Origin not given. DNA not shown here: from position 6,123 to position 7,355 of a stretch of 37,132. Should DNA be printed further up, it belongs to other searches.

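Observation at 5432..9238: WYL-regulator-led operon of four unassignable proteins in a defence-island setting: candidate undescribed defence or stress system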

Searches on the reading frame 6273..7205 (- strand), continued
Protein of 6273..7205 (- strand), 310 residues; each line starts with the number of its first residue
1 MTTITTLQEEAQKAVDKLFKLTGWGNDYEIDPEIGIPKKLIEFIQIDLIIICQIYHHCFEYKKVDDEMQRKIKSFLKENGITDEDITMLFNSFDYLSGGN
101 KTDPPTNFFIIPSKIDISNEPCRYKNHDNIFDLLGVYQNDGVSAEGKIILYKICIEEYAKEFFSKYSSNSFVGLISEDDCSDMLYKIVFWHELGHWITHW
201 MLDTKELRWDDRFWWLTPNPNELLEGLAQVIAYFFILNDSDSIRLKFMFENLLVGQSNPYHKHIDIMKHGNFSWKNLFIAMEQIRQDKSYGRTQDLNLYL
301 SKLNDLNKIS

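Call 103: search_dna_similar(query=window:6273-7205:-, collection=phages, mode=protein, max_evalue=0.01, max_rows=10)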
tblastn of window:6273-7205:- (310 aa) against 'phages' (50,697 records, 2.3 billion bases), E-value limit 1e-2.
No match.

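Call 107: fold_search(model_id=the predicted structure, library=viral)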
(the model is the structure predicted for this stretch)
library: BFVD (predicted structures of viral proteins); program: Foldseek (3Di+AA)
matches with E <= 10: 82; with E <= 0.001: 0
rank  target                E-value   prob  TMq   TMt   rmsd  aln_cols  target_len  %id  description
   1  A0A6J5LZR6            6.9e-01  0.03  0.11  0.06  27.6       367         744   13  Uncharacterized protein [uncultured Caudovirales phage]
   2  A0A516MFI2            1.0e+00  0.10  0.16  0.27  12.3       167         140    9  (no name in the UniProt tables at hand)
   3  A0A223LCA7            1.1e+00  0.18  0.26  0.36  15.3       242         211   19  IrrE N-terminal-like domain-containing protein [Bacillus phage PBS1]
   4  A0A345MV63            1.6e+00  0.02  0.11  0.09  20.0       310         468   12  (no name in the UniProt tables at hand)
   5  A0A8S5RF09            1.9e+00  0.06  0.14  0.22  14.5       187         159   14  Peptidase [virus sp. ctE0n6]
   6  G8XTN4                1.9e+00  0.06  0.13  0.13  12.8       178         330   12  Membrane protein US27D [Simian cytomegalovirus (strain Colburn)]
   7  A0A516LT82            2.3e+00  0.16  0.15  0.32  11.6        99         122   14  (no name in the UniProt tables at hand)
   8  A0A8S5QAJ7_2          2.3e+00  0.02  0.13  0.05  22.6       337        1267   11  Phage MuF C-terminal domain-containing protein [Podoviridae sp. ctZ5d16]
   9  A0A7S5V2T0            2.4e+00  0.06  0.21  0.20  20.9       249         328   11  (no name in the UniProt tables at hand)
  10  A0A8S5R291            2.4e+00  0.05  0.09  0.13  13.3       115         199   14  Nucelotide kinase [Siphoviridae sp. ctWWc42]
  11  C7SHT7                2.6e+00  0.04  0.15  0.20  11.0       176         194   10  (no name in the UniProt tables at hand)
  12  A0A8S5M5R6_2          3.1e+00  0.06  0.17  0.06  13.8       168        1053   13  Uncharacterized protein [Podoviridae sp. ctaNW81]
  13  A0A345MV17            3.1e+00  0.05  0.15  0.21  11.7       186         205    9  (no name in the UniProt tables at hand)
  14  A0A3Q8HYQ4            3.1e+00  0.02  0.15  0.09  22.8       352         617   12  (no name in the UniProt tables at hand)
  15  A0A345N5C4            3.3e+00  0.02  0.11  0.16  19.0       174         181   12  (no name in the UniProt tables at hand)
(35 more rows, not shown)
